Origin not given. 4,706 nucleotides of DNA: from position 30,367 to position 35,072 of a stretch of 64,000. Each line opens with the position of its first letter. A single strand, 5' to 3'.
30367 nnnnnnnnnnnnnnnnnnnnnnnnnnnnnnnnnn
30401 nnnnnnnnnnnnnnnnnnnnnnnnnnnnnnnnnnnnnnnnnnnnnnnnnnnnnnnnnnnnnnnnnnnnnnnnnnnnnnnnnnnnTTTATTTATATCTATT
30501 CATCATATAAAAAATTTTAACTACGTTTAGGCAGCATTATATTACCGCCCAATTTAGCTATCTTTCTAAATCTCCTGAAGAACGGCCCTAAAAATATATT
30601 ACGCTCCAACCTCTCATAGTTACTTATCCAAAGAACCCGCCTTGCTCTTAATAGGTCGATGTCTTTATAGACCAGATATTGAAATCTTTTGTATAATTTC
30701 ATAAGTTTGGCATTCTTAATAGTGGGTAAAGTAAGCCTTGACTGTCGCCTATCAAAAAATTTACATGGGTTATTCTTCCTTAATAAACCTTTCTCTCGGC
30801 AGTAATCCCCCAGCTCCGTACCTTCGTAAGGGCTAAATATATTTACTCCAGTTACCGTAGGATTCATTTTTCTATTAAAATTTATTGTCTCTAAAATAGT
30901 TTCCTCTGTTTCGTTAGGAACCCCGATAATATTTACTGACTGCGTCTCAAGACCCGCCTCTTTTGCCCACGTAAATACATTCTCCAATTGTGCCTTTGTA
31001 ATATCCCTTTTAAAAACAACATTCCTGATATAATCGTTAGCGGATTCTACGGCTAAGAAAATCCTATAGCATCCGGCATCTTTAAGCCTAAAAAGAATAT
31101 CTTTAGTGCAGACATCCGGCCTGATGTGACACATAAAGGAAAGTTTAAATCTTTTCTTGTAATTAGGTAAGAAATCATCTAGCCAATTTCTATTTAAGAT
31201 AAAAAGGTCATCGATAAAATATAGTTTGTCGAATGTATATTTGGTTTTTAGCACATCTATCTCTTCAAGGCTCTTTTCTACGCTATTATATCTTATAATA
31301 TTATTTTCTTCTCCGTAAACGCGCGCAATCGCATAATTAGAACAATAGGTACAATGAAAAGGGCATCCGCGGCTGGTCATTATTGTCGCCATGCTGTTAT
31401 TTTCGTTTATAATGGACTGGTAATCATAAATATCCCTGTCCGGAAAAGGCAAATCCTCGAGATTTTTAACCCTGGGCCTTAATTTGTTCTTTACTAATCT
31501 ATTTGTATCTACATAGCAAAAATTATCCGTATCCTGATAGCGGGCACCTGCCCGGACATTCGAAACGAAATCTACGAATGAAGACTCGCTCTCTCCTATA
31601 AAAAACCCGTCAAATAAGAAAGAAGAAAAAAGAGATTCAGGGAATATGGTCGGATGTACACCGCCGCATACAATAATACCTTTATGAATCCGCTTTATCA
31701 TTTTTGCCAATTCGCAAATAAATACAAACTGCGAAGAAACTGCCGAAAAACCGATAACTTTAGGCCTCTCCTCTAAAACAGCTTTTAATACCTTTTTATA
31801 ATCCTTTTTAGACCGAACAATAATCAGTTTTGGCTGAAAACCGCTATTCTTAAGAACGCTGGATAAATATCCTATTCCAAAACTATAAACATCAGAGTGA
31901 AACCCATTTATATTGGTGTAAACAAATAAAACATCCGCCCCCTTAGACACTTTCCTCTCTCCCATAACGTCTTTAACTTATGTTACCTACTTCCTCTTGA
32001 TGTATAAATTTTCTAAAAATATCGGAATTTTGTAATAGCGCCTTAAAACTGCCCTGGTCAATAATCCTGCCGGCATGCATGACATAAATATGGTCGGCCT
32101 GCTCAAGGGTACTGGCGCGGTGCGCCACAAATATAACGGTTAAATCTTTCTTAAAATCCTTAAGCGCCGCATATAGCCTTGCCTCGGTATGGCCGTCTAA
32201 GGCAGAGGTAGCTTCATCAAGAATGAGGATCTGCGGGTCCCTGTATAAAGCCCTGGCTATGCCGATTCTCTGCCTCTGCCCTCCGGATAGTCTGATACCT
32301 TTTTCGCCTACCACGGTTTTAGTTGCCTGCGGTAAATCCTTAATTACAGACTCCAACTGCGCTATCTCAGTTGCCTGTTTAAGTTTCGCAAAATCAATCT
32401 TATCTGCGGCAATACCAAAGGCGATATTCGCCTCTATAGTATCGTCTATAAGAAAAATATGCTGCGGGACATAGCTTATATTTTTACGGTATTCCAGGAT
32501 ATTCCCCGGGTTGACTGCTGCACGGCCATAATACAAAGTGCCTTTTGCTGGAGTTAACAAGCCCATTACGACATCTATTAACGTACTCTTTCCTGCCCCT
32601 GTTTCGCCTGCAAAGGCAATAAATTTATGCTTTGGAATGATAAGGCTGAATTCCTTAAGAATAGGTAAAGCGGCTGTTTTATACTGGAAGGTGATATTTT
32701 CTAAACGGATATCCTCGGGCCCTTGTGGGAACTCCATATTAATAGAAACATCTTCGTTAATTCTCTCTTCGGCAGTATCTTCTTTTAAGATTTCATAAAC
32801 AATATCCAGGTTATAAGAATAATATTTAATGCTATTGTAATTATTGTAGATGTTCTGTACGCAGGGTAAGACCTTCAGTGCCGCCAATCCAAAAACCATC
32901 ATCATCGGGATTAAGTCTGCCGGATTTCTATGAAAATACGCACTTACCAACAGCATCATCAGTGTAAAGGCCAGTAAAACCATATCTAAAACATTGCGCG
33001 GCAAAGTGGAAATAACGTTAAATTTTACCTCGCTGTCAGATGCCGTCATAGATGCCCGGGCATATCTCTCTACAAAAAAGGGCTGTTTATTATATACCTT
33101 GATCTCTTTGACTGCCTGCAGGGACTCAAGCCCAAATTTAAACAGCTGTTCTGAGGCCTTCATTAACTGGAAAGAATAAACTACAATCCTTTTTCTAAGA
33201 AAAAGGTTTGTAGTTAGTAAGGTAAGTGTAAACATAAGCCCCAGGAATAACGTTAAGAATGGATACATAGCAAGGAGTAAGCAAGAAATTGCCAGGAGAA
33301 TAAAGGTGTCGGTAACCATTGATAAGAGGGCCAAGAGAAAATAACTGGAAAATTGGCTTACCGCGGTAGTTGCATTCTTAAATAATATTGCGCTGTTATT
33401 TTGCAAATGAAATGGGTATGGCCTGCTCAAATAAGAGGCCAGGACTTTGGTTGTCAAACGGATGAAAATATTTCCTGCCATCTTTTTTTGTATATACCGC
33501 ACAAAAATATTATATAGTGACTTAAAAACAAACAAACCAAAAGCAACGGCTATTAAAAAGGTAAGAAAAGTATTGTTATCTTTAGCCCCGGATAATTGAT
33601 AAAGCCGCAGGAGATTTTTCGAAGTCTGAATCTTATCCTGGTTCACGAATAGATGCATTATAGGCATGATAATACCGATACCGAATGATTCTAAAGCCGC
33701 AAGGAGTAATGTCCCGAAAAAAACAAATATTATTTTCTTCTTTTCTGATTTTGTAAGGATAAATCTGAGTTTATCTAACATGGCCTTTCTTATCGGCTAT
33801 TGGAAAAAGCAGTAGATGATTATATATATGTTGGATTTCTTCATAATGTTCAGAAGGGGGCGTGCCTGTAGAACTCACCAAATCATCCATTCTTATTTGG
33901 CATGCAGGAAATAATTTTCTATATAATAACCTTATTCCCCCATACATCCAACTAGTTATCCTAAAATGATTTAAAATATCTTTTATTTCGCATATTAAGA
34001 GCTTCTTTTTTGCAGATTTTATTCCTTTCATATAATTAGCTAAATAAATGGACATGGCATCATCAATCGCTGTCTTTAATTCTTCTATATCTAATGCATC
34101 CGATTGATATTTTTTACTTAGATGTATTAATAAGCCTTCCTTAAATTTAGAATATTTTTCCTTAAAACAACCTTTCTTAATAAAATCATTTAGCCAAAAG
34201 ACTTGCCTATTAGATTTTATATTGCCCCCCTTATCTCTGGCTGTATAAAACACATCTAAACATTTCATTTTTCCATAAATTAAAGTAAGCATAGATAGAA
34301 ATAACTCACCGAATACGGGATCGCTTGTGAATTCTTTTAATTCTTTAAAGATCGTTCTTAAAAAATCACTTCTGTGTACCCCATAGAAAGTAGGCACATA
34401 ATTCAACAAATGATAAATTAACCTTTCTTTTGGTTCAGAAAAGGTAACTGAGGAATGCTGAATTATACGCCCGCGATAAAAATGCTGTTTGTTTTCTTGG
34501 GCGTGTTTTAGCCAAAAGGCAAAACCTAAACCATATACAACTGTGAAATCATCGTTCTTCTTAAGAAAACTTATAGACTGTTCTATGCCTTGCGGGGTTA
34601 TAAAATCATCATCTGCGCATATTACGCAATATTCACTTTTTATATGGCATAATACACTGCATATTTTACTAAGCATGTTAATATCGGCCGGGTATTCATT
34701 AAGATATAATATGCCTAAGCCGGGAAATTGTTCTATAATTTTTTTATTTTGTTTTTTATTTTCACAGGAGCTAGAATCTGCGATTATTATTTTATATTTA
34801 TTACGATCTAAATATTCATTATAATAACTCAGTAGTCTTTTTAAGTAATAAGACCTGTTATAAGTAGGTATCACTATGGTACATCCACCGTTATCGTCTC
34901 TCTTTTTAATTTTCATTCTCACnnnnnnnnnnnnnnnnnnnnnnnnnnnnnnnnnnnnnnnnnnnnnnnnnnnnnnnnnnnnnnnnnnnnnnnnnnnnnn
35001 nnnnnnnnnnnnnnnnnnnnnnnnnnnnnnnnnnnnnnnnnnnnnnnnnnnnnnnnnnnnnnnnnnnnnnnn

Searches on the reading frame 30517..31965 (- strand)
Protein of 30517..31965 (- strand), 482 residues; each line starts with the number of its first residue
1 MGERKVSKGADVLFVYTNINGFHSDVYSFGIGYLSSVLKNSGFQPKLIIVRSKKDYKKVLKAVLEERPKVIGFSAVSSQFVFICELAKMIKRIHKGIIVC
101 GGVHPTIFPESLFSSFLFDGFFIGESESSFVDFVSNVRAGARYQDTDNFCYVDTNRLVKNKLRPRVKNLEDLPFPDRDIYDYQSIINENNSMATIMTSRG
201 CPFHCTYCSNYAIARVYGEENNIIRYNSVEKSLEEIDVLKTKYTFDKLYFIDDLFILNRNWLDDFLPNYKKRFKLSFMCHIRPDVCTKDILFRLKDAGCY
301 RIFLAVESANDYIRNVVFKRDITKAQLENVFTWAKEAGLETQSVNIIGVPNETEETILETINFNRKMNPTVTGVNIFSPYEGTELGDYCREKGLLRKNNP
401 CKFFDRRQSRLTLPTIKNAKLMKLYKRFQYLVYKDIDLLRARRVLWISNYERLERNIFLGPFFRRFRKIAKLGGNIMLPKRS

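Call 9: search_protein_families(library=pfam, proteins=[window:30517-31965:-], max_evalue=0.001)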
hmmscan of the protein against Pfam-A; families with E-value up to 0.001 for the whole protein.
window:30517-31965:- (482 aa): 2 families
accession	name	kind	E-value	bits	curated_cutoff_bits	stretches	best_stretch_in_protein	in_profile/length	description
PF04055.27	Radical_SAM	-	7e-20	72.3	29.5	1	197-363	3-165/166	Radical SAM superfamily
PF02310.24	B12-binding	-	6.6e-16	58.7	32.1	1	22-133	8-120/121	B12 binding domain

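Call 73: search_protein_families(library=ncbifam, proteins=[window:30517-31965:-], max_evalue=0.00001)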
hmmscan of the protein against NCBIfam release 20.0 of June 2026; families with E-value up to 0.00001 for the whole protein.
window:30517-31965:- (482 aa): 26 families (the best 25 are shown)
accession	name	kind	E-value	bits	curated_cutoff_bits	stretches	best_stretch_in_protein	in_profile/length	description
NF050148.1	rSAM_ApyD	equivalog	1.5e-33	116.1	750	1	56-385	63-389/645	RiPP biosynthesis radical SAM protein ApyD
TIGR03471.1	HpnJ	equivalog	4.8e-32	111.4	577.6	1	80-428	81-428/472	hopanoid biosynthesis associated radical SAM protein HpnJ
TIGR04479.1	bcpD_PhpK_rSAM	subfamily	2.2e-31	108.8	600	1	24-372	68-414/504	PhpK family radical SAM P-methyltransferase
TIGR02026.1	BchE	equivalog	3.3e-30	105.4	481.35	1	30-400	24-398/497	magnesium-protoporphyrin IX monomethyl ester anaerobic oxidative cyclase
TIGR04072.2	rSAM_ladder_B12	equivalog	3.8e-30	104.9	360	1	12-398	2-381/443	lipid biosynthesis B12-binding/radical SAM protein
NF038361.1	rSAM_Sden_1168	equivalog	4.8e-26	91.4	575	1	63-432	136-515/560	Sden_1168 family B12-binding radical SAM P-methyltransferase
TIGR04014.1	B12_SAM_MJ_0865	equivalog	3.1e-23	82.3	360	2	24-241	7-203/434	methyl-coenzyme M reductase glutamine C-methyltransferase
TIGR04013.1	B12_SAM_MJ_1487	hypoth_equivalog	9.7e-23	80.6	251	1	50-387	25-355/382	TIGR04013 family B12-binding domain/radical SAM domain-containing protein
TIGR03975.1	rSAM_ocin_1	subfamily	1.8e-22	79.6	281.85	1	57-361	118-424/606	RiPP maturation radical SAM C-methyltransferase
TIGR04190.1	B12_SAM_Ta0216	equivalog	2.2e-20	72.8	500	1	25-368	34-395/554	TIGR04190 family B12-binding domain/radical SAM domain protein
TIGR04385.1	B12_rSAM_cofa1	equivalog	4.2e-18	65.8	450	1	25-364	17-361/438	B12 lower ligand biosynthesis radical SAM protein BzaD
NF033070.1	rSAM_AprD4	equivalog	8.1e-18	64.5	500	1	150-398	151-399/456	AprD4 family radical SAM diol-dehydratase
TIGR04295.1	B12_rSAM_oligo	hypoth_equivalog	2.6e-17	62.6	400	1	28-355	25-350/422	TIGR04295 family B12-binding domain-containing radical SAM protein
TIGR04367.1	HpnR_B12_rSAM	equivalog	1.1e-16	60.5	650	1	29-385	23-369/490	hopanoid C-3 methylase HpnR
NF033712.0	B12_rSAM_KedN5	subfamily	2e-16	59.4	700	1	57-359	51-362/624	KedN5 family methylcobalamin-dependent radical SAM C-methyltransferase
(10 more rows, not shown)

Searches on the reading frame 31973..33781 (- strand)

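Call 9: search_protein_families(library=pfam, proteins=[window:31973-33781:-], max_evalue=0.001)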
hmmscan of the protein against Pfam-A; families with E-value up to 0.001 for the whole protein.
window:31973-33781:- (602 aa): 4 families
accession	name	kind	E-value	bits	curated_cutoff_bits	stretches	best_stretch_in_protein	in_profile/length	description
PF00005.33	ABC_tran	-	1.1e-28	101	25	1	375-526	1-137/137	ABC transporter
PF00664.28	ABC_membrane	-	2e-14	54.4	28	1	53-284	37-250/274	ABC transporter transmembrane region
PF02463.25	SMC_N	-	6.7e-08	32.7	40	1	497-568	136-211/220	RecF/RecN/SMC N terminal domain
PF13555.12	AAA_29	-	1.7e-06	28.1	27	1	387-422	24-58/61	P-loop containing region of AAA domain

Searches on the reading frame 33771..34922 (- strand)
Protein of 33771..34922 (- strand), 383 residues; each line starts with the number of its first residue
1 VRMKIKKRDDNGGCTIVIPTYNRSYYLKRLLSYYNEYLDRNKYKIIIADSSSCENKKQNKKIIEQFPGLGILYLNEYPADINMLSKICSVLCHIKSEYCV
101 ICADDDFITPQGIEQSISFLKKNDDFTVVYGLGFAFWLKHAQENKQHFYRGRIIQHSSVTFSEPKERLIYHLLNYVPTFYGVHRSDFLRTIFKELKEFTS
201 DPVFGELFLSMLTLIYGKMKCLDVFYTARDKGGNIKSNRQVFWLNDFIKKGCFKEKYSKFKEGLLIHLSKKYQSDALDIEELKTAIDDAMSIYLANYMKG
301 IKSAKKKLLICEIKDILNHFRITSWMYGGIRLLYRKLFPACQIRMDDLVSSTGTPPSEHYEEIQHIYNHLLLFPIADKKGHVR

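Call 9: search_protein_families(library=pfam, proteins=[window:33771-34922:-], max_evalue=0.001)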
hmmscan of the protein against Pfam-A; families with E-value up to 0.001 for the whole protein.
window:33771-34922:- (383 aa): 1 family
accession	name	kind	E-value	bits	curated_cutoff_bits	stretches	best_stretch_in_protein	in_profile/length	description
PF00535.33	Glycos_transf_2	-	5.5e-07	30.1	23.3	1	15-185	1-157/168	Glycosyl transferase family 2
